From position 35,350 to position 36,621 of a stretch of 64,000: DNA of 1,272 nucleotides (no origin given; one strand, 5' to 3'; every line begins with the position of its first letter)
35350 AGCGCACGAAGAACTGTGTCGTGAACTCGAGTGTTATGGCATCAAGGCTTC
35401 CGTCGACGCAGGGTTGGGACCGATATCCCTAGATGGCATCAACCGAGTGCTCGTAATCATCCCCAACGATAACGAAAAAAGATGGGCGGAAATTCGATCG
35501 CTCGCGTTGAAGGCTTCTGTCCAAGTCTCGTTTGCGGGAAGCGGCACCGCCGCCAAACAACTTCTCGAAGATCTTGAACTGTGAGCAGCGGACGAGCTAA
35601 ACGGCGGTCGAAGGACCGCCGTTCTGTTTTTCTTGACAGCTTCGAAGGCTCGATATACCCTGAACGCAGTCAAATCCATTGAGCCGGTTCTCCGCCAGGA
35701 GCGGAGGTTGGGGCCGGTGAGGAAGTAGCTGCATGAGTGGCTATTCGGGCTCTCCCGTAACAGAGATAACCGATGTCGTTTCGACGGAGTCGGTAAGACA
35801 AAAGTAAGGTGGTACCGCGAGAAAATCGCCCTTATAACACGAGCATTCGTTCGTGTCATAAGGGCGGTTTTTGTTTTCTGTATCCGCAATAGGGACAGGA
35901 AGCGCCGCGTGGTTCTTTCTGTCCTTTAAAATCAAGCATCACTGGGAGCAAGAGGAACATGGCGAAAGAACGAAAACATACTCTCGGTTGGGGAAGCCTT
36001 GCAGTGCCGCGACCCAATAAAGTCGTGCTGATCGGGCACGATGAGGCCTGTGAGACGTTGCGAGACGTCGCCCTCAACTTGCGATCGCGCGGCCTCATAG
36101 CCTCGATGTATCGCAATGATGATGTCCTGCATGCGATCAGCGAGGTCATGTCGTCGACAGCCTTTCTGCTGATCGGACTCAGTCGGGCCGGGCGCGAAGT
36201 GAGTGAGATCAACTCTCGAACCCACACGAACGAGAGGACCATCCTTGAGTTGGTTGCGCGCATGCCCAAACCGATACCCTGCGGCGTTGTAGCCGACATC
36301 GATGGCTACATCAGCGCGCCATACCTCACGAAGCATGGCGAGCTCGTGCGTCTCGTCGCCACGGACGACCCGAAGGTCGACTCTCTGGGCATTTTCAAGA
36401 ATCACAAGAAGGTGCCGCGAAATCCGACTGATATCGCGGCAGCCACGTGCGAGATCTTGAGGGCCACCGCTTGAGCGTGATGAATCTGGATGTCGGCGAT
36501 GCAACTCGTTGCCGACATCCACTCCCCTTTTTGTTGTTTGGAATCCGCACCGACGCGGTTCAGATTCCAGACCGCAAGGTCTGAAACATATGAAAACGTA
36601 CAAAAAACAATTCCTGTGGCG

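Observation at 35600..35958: Terminator - consensus promoter - ~210-nt ORF-free structured region - strong terminator - gene: candidate riboswitch or sRNA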

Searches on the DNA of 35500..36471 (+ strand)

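Call 4: search_rna_families(source=window, start=35500, end=36050, threshold=evalue, max_evalue=10, show_alignments=5)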
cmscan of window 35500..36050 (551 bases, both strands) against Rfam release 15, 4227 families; matches with E-value up to 10: 7.
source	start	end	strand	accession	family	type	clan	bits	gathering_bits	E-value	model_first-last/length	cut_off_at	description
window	35670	35836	+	RF00230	T-box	Cis-reg; leader;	-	48.1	93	1.5e-09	1-219/219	no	T-box leader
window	35822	35871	+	RF04099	MIR837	Gene; miRNA;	-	18.5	117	0.6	1-122/122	no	MIR837 microRNA precursor family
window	35823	35917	-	RF02844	RefA9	Gene; antisense;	-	17.9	49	4.1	1-64/64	no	Enterococcus sRNA A9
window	35516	35570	-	RF01548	TB6Cs1H4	Gene; snRNA; snoRNA; HACA-box;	-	16.2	60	2.6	1-73/73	no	Trypanosomatid snoRNA TB6Cs1H4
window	35545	35630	+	RF02235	asX1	Gene; sRNA;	-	16.2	70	6.2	1-115/115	no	Xanthomonadaceae sRNA asX1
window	35536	35561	+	RF01074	RF_site1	Cis-reg; frameshift_element;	-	15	40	5.2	1-40/40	no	Putative RNA-dependent RNA polymerase ribosomal frameshift site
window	35826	35866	-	RF04168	MIR839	Gene; miRNA;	-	13.1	200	5.9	1-267/267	no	MIR839 microRNA precursor family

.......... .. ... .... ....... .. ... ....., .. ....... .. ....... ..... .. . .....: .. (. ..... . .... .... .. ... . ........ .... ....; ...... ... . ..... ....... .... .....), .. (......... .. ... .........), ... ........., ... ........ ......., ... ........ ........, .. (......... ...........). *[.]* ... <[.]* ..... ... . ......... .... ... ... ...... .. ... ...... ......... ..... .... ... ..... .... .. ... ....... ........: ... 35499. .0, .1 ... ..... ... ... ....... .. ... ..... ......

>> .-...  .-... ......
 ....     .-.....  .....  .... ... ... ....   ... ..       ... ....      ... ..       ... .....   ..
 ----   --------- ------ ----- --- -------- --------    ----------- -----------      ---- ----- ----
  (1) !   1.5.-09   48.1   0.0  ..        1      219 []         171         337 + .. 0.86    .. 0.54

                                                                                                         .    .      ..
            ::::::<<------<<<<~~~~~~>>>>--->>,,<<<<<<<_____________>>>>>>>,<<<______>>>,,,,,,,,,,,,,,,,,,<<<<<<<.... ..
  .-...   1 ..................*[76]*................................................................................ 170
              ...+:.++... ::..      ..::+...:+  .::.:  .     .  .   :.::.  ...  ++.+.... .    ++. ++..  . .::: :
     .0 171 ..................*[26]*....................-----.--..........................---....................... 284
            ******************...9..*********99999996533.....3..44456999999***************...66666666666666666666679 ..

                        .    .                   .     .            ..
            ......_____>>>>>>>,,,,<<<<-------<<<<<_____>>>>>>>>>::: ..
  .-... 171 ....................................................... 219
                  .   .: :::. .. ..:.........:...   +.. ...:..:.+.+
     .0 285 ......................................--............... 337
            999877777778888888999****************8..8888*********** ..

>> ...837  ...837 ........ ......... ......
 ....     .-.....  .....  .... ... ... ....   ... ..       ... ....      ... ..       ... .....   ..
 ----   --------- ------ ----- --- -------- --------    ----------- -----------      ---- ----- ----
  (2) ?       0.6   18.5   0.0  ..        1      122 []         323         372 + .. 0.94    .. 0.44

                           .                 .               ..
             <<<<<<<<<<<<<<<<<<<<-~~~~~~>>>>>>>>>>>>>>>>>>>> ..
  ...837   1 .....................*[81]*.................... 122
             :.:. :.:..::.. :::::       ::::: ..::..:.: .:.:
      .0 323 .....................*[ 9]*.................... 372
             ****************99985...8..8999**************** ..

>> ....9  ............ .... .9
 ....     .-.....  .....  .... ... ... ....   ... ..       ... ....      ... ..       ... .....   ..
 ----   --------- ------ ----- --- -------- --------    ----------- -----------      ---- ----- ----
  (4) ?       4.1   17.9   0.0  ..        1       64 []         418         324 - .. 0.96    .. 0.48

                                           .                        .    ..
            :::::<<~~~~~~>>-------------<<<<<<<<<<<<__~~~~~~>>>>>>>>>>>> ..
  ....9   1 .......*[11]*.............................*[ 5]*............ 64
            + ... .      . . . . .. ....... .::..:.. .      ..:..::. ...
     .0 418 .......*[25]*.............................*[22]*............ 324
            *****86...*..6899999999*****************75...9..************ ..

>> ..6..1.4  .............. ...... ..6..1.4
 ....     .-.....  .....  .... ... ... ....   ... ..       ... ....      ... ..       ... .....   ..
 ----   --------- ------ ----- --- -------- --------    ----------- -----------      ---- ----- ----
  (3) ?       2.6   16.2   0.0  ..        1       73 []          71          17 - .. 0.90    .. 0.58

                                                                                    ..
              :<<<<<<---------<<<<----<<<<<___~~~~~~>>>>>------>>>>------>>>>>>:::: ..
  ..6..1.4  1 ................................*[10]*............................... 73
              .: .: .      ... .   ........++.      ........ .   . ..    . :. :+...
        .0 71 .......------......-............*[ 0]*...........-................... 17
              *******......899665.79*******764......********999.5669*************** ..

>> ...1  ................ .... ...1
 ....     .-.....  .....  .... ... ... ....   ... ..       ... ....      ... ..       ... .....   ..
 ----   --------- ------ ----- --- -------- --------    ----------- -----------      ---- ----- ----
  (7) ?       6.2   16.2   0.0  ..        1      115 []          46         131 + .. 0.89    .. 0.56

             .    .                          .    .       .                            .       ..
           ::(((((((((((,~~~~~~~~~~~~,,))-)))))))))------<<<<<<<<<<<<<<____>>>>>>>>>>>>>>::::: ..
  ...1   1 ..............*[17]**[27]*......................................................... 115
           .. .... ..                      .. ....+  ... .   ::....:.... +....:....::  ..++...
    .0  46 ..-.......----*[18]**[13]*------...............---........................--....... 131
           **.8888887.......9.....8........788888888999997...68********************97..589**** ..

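Call 15: search_rna_families(sources=[L001, L002, L003], threshold=evalue, max_evalue=0.01, show_alignments=3)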
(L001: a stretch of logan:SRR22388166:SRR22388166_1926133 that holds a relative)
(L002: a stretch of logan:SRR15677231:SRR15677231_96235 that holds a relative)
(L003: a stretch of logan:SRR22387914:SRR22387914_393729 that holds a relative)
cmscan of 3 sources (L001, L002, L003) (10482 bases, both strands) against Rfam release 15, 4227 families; matches with E-value up to 0.01: 2.
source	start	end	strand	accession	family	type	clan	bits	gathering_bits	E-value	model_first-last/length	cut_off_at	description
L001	2306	2468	+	RF00230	T-box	Cis-reg; leader;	-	44.6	93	2.3e-07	1-219/219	no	T-box leader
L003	24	314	+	RF00230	T-box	Cis-reg; leader;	-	28.3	93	0.0037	1-219/219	no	T-box leader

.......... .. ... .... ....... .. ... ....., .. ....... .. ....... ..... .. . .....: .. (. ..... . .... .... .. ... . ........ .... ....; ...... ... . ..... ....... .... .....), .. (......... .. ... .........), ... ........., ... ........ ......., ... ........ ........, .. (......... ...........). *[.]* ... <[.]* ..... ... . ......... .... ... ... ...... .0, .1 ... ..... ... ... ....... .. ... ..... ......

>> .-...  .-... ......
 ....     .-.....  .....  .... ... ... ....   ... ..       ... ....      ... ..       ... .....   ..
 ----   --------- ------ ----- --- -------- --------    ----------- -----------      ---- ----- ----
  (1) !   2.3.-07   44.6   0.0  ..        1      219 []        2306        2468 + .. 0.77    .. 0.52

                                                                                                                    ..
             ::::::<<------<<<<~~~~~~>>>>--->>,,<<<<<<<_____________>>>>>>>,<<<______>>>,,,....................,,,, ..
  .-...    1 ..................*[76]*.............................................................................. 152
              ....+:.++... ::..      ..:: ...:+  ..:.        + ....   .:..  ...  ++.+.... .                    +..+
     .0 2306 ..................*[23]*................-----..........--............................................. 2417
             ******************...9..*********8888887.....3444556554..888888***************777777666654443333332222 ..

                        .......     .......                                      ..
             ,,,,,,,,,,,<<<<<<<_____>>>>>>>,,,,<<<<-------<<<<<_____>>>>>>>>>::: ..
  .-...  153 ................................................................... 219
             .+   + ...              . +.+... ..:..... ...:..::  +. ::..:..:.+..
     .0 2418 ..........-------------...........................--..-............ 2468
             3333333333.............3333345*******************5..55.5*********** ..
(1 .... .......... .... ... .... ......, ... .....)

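Call 32: build_rna_model(alignment_id=A2, structure=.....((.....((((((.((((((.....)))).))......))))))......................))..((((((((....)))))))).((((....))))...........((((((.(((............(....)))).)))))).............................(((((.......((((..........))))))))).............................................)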
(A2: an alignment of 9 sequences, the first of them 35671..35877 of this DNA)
Model R1 built from alignment A2 (9 sequences, 266 columns); structure: as given.
model positions 205; base pairs 43; branch points 4; effective number of sequences 1.39; information 0.59 bits per position. Calibrated on 0.2 Mb of random sequence (short: E-values are rough).
structure used (alignment columns):
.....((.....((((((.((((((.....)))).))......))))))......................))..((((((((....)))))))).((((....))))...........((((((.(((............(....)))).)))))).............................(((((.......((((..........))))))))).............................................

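Call 33: search_with_rna_model(model_id=R1, sources=[window, L001, L002, L003, L004, L005, L006, L007, L008, L009, L010, L011, L012, L013, L014, L015, L016, L017, L018, L019, L020, L021], max_evalue=0.01, make_alignment=true)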
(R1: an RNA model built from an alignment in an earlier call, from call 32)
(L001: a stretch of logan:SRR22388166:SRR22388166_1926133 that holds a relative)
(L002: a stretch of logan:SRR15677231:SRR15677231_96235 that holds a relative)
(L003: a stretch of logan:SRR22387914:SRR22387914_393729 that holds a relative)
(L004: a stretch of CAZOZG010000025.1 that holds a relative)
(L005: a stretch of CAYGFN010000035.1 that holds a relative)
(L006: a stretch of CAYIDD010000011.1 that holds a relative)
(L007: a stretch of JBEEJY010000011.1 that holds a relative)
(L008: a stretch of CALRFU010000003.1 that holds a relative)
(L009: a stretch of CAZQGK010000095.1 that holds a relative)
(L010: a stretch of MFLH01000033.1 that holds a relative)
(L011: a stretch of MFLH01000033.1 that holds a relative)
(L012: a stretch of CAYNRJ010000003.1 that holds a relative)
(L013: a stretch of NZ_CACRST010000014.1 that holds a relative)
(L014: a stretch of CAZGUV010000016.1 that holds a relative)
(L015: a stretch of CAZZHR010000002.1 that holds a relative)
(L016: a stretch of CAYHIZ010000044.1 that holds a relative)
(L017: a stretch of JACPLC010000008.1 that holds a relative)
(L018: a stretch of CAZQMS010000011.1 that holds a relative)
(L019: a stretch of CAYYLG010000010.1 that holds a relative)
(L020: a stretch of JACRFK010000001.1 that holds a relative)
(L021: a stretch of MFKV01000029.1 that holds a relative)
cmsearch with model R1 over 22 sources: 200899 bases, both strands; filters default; matches with E-value up to 0.01: 50.
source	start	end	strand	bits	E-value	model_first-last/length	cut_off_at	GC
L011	7175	7381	-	232.5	2.9e-85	1-205/205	no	0.52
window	35671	35877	+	215.9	4.5e-79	1-205/205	no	0.52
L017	2449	2672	-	213.6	3.3e-78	1-205/205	no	0.52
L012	7490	7716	+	204.8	6.4e-75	1-205/205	no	0.53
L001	2307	2509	+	204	1.3e-74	1-205/205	no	0.48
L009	506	737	-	199.4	6.7e-73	1-205/205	no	0.54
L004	746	984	+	193.3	1.2e-70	1-205/205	no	0.54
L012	5880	6088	+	191.9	4.2e-70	1-205/205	no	0.47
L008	2321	2557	+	191.5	5.9e-70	1-205/205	no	0.48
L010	772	970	-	182.6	1.2e-66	1-205/205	no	0.55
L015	6114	6345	+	181.7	2.6e-66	1-205/205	no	0.53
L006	5714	5952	+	177.6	9.4e-65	1-205/205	no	0.5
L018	6166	6420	+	177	1.5e-64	1-205/205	no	0.56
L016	6088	6342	+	168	3.4e-61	1-205/205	no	0.49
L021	5608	5867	-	168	3.7e-61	1-205/205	no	0.56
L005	1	157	+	156.9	4.9e-57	50-205/205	5'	0.5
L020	4358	4560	-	155.1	2.3e-56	1-205/205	no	0.5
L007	3593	3835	-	152.1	3.2e-55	1-205/205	no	0.54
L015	4273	4473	+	150.4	1.3e-54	1-205/205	no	0.55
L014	628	865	-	131.5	1.6e-47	1-205/205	no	0.45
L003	25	352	+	123.5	1.4e-44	1-205/205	no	0.48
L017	4106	4385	-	119.5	4.8e-43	1-205/205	no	0.56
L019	2575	2807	+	115.9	1e-41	1-205/205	no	0.45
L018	4037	4310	+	115.1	2e-41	1-205/205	no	0.52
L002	1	123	+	106.8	2.7e-38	86-205/205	5'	0.5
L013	7425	7606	+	36.4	5.4e-12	1-205/205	no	0.45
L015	6284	6339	-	26.8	2.1e-08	1-205/205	no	0.41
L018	6359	6415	-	24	2.3e-07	1-205/205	no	0.46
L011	7180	7236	+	20.6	4.5e-06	1-205/205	no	0.42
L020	5182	5238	-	20.4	5e-06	1-205/205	no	0.46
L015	4415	4467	-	20.1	6.7e-06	1-205/205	no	0.43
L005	96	153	-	19.7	9.2e-06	1-205/205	no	0.47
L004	923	980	-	18.9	1.8e-05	1-205/205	no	0.45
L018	4252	4304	-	18.7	2.1e-05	1-205/205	no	0.42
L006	5891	5947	-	18.3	3e-05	1-205/205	no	0.46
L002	62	124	-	17.9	4.5e-05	1-205/205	no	0.44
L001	2448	2504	-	17.3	7.4e-05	1-205/205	no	0.46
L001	1137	1196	+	17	9.2e-05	1-205/205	no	0.48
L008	2497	2553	-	16.9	0.0001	1-205/205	no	0.39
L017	4111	4165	+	16.7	0.00012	1-205/205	no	0.42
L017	2455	2509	+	15.8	0.00027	1-205/205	no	0.42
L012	6028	6084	-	15.8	0.00027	1-205/205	no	0.42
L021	5632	5668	+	14.7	0.00067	1-205/205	no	0.41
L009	1278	1337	-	14.4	0.00087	1-205/205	no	0.5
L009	512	567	+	14.3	0.00094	1-205/205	no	0.54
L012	7656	7711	-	14.3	0.00098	1-205/205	no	0.43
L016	6282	6338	-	13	0.0031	1-205/205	no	0.37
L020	4363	4419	+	12.9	0.0032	1-205/205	no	0.44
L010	771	832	+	12.3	0.0054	1-205/205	no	0.48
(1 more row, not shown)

Alignment A3: 50 matches aligned to the model, 480 columns, each read 5' to 3' on its own strand. Consensus structure (alignment columns), stored with it:
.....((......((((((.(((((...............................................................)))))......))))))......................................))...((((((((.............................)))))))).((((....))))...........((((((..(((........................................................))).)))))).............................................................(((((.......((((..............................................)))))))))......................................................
